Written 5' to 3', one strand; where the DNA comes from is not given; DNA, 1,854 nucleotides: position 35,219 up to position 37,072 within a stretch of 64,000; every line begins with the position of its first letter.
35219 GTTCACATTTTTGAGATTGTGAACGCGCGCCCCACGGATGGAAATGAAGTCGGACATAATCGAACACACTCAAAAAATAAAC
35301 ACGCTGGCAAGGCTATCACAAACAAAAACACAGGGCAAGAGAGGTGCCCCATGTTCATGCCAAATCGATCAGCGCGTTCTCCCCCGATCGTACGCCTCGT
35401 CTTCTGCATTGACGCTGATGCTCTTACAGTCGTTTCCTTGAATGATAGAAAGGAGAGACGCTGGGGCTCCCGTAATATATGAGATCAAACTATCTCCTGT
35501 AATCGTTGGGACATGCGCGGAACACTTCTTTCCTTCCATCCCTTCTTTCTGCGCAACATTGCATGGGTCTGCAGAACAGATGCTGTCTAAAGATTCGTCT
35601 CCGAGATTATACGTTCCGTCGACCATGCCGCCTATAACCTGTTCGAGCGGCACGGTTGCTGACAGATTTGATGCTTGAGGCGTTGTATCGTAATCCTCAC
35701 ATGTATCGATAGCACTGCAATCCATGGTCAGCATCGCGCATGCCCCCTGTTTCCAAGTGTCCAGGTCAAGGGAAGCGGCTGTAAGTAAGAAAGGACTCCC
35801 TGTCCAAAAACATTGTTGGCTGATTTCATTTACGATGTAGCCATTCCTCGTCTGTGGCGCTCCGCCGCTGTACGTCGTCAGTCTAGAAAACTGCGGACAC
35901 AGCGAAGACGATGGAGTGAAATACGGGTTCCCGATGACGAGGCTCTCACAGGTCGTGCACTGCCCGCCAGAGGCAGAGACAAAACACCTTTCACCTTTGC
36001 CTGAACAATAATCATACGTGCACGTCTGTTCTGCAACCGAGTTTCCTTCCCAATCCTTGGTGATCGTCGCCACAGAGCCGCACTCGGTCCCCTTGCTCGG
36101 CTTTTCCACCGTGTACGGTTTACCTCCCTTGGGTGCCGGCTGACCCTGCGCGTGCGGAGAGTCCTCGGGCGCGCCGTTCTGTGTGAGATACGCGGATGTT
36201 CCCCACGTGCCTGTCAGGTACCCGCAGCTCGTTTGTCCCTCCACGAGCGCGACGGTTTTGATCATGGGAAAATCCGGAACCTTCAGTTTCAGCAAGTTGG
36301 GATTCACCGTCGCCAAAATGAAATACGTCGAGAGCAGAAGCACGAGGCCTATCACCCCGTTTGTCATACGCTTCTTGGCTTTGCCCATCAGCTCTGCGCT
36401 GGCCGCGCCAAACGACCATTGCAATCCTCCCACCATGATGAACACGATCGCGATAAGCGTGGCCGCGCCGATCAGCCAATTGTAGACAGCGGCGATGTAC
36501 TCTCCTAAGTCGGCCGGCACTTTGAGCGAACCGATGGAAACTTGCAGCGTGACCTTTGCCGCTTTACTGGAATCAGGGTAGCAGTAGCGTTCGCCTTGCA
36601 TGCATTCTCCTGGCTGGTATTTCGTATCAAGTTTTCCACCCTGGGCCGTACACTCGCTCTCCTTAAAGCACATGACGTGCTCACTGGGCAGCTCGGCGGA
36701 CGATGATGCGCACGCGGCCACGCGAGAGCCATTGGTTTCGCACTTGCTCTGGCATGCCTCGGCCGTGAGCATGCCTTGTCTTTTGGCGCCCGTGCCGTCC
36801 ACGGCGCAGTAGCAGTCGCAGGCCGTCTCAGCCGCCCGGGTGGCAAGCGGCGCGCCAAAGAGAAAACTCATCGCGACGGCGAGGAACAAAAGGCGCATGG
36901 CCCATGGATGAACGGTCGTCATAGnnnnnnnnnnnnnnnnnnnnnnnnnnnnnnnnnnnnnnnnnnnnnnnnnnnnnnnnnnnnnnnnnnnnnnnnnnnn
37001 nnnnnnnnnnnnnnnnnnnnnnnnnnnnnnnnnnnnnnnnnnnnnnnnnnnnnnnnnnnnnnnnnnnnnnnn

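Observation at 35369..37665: Cys-rich secreted VirB2/TrbC-like protein paired with a membrane-anchored CxxS DsbA-family protein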

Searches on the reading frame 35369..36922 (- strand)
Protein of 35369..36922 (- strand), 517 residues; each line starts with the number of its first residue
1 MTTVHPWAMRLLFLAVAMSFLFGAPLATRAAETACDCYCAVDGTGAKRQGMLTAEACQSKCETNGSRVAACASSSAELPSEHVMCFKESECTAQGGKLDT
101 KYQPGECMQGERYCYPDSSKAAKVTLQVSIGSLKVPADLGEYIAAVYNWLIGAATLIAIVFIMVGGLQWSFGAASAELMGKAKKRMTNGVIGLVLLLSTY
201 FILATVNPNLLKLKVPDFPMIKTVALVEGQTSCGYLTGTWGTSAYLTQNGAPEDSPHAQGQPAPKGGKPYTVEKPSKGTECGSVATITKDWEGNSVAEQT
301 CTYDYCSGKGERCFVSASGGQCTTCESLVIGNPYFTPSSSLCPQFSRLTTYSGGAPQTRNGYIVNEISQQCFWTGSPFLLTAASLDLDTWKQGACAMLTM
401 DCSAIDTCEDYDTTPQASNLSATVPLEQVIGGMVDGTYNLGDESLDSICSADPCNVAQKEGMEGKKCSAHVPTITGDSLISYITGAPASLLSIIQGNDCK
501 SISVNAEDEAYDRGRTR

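Call 3: search_protein_families(library=pfam, proteins=[window:35369-36922:-], max_evalue=1)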
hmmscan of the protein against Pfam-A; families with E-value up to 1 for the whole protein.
window:35369-36922:- (517 aa): 2 families
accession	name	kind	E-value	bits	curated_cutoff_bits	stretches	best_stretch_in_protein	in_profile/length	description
PF18895.5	T4SS_pilin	-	6.5e-07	29.8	26.6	1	141-202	7-67/71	Type IV secretion system pilin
PF04956.18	TrbC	-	0.38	11.4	27.9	1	143-199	41-91/98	TrbC/VIRB2 pilin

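Call 4: search_protein_families(library=ncbifam, proteins=[window:35369-36922:-], max_evalue=1)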
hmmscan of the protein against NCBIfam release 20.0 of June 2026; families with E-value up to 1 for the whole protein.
window:35369-36922:- (517 aa): 1 family
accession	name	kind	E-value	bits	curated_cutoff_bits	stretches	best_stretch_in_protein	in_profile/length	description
NF045849.1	ICE_MMCAP2_0565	equivalog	0.0032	17.1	40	1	138-198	8-68/80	Mbov_0395 family pilin-like conjugal transfer protein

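Call 9: find_homologous_proteins(query=window:35369-36922:-)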
Query window:35369-36922:- (517 aa): 31 proteins with E <= 0.001 among 8000 candidates.
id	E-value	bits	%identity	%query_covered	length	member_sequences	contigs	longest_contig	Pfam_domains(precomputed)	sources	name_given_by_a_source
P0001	0.0e+0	1186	100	100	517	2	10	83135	PF18895.6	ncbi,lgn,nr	ncbi:hypothetical protein HY631_00940 [Candidatus Uhrbacteria bacterium]|nr:hypothetical protein [Ca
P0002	7.4e-188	644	60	96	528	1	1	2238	-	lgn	-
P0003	3.6e-184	632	61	92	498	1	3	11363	PF18895.6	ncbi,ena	-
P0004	2.4e-151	523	52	93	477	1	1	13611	PF18895.6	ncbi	-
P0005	9.1e-135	469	47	96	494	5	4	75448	PF18895.6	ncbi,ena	-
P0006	2.4e-134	467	49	94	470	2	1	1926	PF18895.6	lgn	-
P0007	6.6e-119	416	45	96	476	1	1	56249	PF18895.6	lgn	-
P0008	7.7e-119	416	45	96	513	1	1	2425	PF18895.6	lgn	-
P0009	3.6e-113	397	46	94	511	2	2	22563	-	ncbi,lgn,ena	-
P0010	1.5e-110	389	43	96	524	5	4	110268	PF18895.6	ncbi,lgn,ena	ncbi:MAG: pilin [Patescibacteria group bacterium]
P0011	7.5e-107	377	44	88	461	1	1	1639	PF18895.6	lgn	-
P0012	4.4e-101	358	43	87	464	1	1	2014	PF18895.6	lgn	-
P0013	1.2e-99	353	50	65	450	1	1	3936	PF18895.6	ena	-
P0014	5.4e-99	351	44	92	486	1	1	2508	PF18895.6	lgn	-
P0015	2.0e-95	339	42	80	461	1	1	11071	-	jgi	jgi:hypothetical protein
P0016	1.7e-93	332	39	89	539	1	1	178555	PF18895.6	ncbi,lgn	-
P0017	5.5e-91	324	46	68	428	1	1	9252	PF18895.6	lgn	-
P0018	1.7e-89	319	42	87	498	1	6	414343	-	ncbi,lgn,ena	-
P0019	6.2e-87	311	43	81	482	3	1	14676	PF18895.6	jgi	-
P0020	4.1e-86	308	43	79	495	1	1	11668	PF18895.6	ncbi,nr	ncbi:hypothetical protein HZA87_00465 [Candidatus Uhrbacteria bacterium]|nr:hypothetical protein [Ca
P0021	2.9e-82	295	38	85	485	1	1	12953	PF18895.6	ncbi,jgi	jgi:hypothetical protein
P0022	3.8e-76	275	40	83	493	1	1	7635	PF18895.6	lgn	-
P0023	5.3e-76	275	39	87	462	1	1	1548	PF18895.6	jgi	jgi:hypothetical protein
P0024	1.2e-21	96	60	17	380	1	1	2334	PF18895.6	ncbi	-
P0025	1.2e-21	95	60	17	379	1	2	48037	PF18895.6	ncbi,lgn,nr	ncbi:hypothetical protein HYV70_02060 [Candidatus Uhrbacteria bacterium]|nr:hypothetical protein [Ca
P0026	1.7e-21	95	59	17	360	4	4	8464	PF18895.6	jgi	jgi:hypothetical protein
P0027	8.6e-21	93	58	16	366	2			PF18895.6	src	-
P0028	3.9e-20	90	64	15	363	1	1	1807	PF18895.6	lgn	-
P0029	7.7e-12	63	39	21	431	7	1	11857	PF13539.12,PF18895.6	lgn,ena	-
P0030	1.5e-10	59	38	17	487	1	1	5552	PF18895.6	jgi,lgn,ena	-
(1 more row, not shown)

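Call 16: find_related_loci(query=A1, collection=metagenome_contigs, flank=6000)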
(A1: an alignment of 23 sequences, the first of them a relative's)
Query A1 (517 aa) in metagenome_contigs; peptide patterns used: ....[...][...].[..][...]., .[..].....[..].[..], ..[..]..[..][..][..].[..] (x = any residue, [..] = any of these).
284 stretches matched a pattern; 119 encode a relative of the query (tblastn E <= 1e-3); the best 80 are kept; 80 distinct loci.
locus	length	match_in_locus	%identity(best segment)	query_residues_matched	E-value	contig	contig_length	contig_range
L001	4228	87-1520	61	1-478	0e+0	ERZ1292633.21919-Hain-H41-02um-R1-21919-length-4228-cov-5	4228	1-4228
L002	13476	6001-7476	47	8-503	8e-144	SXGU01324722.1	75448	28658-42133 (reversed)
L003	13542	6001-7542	46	12-505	9e-119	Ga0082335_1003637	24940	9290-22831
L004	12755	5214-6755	46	12-505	4e-118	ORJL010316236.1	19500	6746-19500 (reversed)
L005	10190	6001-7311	43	9-461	4e-107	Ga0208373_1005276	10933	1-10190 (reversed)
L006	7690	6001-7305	41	9-459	8e-103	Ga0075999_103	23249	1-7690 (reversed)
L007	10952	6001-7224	42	1-429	7e-100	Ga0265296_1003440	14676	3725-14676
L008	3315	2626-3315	67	1-230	6e-100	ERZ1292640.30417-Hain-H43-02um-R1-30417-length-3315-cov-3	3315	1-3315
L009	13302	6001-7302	37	12-449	1e-77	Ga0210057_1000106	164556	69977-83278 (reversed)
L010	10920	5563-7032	34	9-475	4e-73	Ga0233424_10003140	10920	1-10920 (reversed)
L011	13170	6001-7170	39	10-415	1e-72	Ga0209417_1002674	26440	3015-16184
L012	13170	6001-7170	37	35-455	2e-65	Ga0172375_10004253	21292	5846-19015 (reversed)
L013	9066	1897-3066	37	35-455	2e-65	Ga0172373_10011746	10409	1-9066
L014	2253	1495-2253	46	9-289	3e-65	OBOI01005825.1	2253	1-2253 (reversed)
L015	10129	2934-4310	33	7-463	8e-63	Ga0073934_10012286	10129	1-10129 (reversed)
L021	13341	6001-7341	31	11-456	3e-53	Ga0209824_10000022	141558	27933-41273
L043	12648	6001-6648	31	9-220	8e-20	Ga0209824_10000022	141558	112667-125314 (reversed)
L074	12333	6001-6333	31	139-234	8e-13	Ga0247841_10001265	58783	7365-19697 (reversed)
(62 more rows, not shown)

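Call 32: search_solved_structures(query=A1, max_evalue=1, show_alignments=1)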
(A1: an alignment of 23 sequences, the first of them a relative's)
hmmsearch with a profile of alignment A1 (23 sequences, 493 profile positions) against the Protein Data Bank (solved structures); distinct sequences matched with E-value up to 1: 1.
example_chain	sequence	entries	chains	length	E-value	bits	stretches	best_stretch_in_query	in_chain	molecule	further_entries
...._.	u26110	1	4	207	0.46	12.6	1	226-284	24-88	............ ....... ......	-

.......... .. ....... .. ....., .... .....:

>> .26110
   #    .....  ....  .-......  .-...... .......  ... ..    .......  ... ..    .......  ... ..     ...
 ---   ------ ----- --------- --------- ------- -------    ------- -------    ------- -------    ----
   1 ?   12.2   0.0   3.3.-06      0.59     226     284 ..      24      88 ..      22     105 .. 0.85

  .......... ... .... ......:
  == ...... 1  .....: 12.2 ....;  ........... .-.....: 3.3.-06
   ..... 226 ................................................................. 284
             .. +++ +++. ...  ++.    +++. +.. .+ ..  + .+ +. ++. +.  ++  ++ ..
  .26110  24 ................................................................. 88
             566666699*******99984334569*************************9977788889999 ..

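Call 33: predict_structure(alignment_id=A1)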
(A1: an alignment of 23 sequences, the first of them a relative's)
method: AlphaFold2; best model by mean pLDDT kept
length: 517 residues; sequences in the alignment: 23
mean_pLDDT: 71.1   pTM: 0.54
mean pLDDT of the five models: 71.1, 69.8, 67.1, 66.5, 63.5
residues with pLDDT >= 90: 16; 70-90: 308; 50-70: 127; < 50: 66
segments of 3 or more residues with pLDDT < 50: 1-3, 25-29, 122-130, 132-136, 349-354, 433-435, 473-495, 511-517
pLDDT, mean of each block of 10 residues (from residue 1): 56 72 50 82 86 89 89 80 81 81 86 78 40 48 64 76 76 68 77 78 65 59 70 81 68 62 61 83 86 80 82 75 84 74 69 47 66 82 57 83 85 87 81 55 79 78 75 47 46 58 65 41
secondary structure, 60 per line:
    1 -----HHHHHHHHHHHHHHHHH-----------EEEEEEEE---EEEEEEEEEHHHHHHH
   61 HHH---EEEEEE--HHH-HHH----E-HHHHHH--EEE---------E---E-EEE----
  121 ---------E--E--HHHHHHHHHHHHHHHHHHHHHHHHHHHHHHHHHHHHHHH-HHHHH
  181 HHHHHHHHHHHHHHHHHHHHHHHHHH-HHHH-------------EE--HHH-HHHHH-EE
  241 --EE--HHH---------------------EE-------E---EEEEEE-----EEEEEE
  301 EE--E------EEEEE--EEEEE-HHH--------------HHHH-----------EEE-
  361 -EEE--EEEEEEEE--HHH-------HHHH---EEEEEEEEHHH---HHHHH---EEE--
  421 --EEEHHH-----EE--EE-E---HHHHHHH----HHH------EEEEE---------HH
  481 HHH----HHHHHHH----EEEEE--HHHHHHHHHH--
elements in order: H6-22 E34-41 E45-53 H54-63 E67-72 H88-93 E96-98 E114-116 H136-174 H176-206 H208-211 H233-237 E284-289 E295-302 E312-316 E319-323 H342-345 E357-359 E362-364 E367-374 H387-390 E394-401 H408-412 E416-418 E423-425 H445-451 E465-469 H479-483 H488-494 E499-503 H506-515

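Call 36: fold_search(model_id=the predicted structure, library=pdb)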
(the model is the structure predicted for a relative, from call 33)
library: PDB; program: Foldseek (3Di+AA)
matches with E <= 10: 228; with E <= 0.001: 0
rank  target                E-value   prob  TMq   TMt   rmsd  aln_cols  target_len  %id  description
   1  9a2v_MODEL_1_A        1.4e+00  0.54  0.13  0.17   8.2        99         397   12  Model of E. coli AcrA by in-cell photo-crosslinking MS and deep learning (released 2023-02-24)
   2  6iok_K                1.4e+00  0.13  0.09  0.12  11.8       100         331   13  Cryo-EM structure of multidrug efflux pump MexAB-OprM (0 degree state) (released 2019-04-03)
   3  4dk0                  1.5e+00  0.23  0.12  0.18  11.2       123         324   14  Crystal structure of MacA from Actinobacillus actinomycetemcomitans (released 2012-03-07)
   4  9qgy_G                1.6e+00  0.28  0.13  0.18  11.2       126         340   16  Structure of the YbjP lipoprotein bound to the MacAB-TolC tripartite efflux pump (released 2026-03-25)
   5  9div_G                1.7e+00  0.75  0.13  0.45   4.5        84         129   20  The crystal structure of de novo designed ChuA binding protein C8 (released 2025-05-21)
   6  9v53_A1               1.7e+00  0.57  0.13  0.19   8.1        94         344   11  Structure of TolC, YbjP, and AcrABZ complex (released 2025-11-05)
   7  9oox_A                1.8e+00  0.60  0.13  0.57   8.9        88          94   12  Cryo-EM Structure of the Escherichia phage HK446 Rip1 in complex with the Enterobacteria phage T6 small terminase (released 2026-02-04)
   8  9tg4_E                1.9e+00  0.44  0.13  0.19   9.1        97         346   10  Structure of the YbjP lipoprotein bound to the AcrABZ-TolC efflux pump (released 2026-04-08)
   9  6h2f_D                2.0e+00  0.23  0.10  0.13   7.0        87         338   18  Structure of the pre-pore AhlB of the tripartite alpha-pore forming toxin, AHL, from Aeromonas hydrophila. (released 2019-07-10)
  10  9tg4_D                2.2e+00  0.47  0.13  0.19   8.8        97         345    9  Structure of the YbjP lipoprotein bound to the AcrABZ-TolC efflux pump (released 2026-04-08)
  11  2f1m_D                2.2e+00  0.44  0.13  0.28   7.7        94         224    8  Conformational flexibility in the multidrug efflux system protein AcrA (released 2006-03-21)
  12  9div_A                2.3e+00  0.66  0.13  0.42   4.8        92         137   18  The crystal structure of de novo designed ChuA binding protein C8 (released 2025-05-21)
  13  7a0g_EEE              2.3e+00  0.60  0.13  0.19   4.0        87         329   13  Structure of the SmhB pore of the tripartite alpha-pore forming toxin, Smh, from Serratia marcescens. (released 2021-03-31)
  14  3lss_A                2.3e+00  0.41  0.12  0.13   3.8        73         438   12  Trypanosoma brucei seryl-tRNA synthetase in complex with ATP (released 2010-03-02)
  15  9rxe_MODEL_1_A        2.3e+00  0.35  0.10  0.40   8.3        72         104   17  Solution structure of the HR1c domain of human PKN1 (released 2025-12-31)
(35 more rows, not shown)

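Call 57: search_protein_representatives(alignment_id=A1)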
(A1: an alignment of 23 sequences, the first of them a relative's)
Query: 23 sequences, 493 profile positions. Proteins with E-value up to 0.001 (for the whole library): 25361; up to 1e-10: 6841; up to 1e-30: 304. The best 150 are listed.
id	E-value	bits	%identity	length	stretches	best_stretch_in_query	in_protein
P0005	3.6e-193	659.5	-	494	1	6-491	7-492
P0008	1.1e-188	644.6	-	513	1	8-491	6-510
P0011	1.0e-171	588.7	-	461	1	7-468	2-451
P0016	2.6e-168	577.4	-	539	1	5-490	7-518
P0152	2.5e-155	534.6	-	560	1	5-460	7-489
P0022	5.2e-154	530.3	-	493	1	4-489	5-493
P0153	1.0e-153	529.3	-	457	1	5-469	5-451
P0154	4.4e-152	523.9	-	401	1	8-359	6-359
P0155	1.0e-144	499.6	-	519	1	8-490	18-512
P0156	6.6e-144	497.0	-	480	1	7-490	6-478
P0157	5.0e-143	494.1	-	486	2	7-240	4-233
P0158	5.0e-143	494.1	-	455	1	3-472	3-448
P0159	2.5e-140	485.1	-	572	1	10-474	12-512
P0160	1.8e-136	472.5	-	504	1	5-491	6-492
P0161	4.4e-135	467.9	-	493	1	9-468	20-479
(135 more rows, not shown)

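Call 61: search_protein_families(library=pfam, proteins=[L074:3457-4005:+, L074:4603-5745:+, L074:5755-7683:+, L074:7671-8585:+, L074:8962-10791:+, L074:1885-2526:-, L043:6001-7347:+, L043:5338-5988:+], max_evalue=0.01)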
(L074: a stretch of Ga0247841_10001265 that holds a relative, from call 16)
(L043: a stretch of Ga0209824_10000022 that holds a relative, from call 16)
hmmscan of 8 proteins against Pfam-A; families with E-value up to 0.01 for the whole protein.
L074:3457-4005:+ (182 aa): 1 family
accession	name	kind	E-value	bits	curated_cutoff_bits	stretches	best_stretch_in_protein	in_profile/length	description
PF01558.24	POR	-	4.4e-39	134.8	27.4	1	15-176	1-172/173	Pyruvate ferredoxin/flavodoxin oxidoreductase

L074:4603-5745:+ (380 aa): 3 families
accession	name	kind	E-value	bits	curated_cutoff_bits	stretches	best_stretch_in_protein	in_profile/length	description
PF01855.24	POR_N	-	1.2e-70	238.3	27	1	15-233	3-226/231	Pyruvate flavodoxin/ferredoxin oxidoreductase, thiamine diP-bdg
PF17147.9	PFOR_II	-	1.4e-26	93.3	27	1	260-360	1-100/102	Pyruvate:ferredoxin oxidoreductase core domain II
PF02780.25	Transketolase_C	-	2.4e-05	24.7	25.9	1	259-348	9-99/124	Transketolase, C-terminal domain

L074:5755-7683:+ (642 aa): 2 families
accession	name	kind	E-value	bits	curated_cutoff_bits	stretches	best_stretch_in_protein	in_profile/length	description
PF18895.5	T4SS_pilin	-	0.0003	21.3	26.6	1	94-147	16-68/71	Type IV secretion system pilin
PF04706.18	Dickkopf_N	-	0.0031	18.2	25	1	441-485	2-46/51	Dickkopf N-terminal cysteine-rich region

L074:7671-8585:+ (304 aa): 1 family
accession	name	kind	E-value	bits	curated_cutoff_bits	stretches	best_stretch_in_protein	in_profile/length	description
PF02775.26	TPP_enzyme_C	-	1.8e-18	67.2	21.9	1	51-213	2-150/151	Thiamine pyrophosphate enzyme, C-terminal TPP binding domain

L074:8962-10791:+ (609 aa): 6 families
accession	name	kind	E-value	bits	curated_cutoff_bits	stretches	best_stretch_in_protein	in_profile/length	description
PF00005.33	ABC_tran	-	7.5e-26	91.8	25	1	376-530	2-137/137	ABC transporter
PF00664.28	ABC_membrane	-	2.9e-19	70.2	28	1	43-307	8-269/274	ABC transporter transmembrane region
PF02463.25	SMC_N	-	3.2e-05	23.9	40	1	477-573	135-210/220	RecF/RecN/SMC N terminal domain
PF13401.12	AAA_22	-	0.00062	20.5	27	1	385-552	5-109/130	AAA domain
PF00004.35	AAA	-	0.002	19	21.2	0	389-424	2-35/131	ATPase family associated with various cellular activities (AAA)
PF20720.3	nSTAND3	-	0.0051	17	27.2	0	385-429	17-60/155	Novel STAND NTPase 3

L074:1885-2526:- (213 aa): 0 families

L043:6001-7347:+ (448 aa): 3 families
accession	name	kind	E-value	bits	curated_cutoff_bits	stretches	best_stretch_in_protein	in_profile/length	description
PF02557.22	VanY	-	4.5e-07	30.2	25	1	302-418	7-112/132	D-alanyl-D-alanine carboxypeptidase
PF18895.5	T4SS_pilin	-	4.9e-07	30.2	26.6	1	133-197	9-69/71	Type IV secretion system pilin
PF01427.22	Peptidase_M15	-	8.5e-07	29.4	27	1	296-429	38-188/199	D-ala-D-ala dipeptidase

L043:5338-5988:+ (216 aa): 3 families
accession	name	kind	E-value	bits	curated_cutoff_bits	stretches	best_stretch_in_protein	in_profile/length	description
PF13462.12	Thioredoxin_4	-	2.1e-22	80.5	23.2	1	53-210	6-164/165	Thioredoxin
PF01323.26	DSBA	-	8e-13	49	25.6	1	63-210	1-191/191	DSBA-like thioredoxin domain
PF13098.12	Thioredoxin_2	-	0.0017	19.1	27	1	60-206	5-101/104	Thioredoxin-like domain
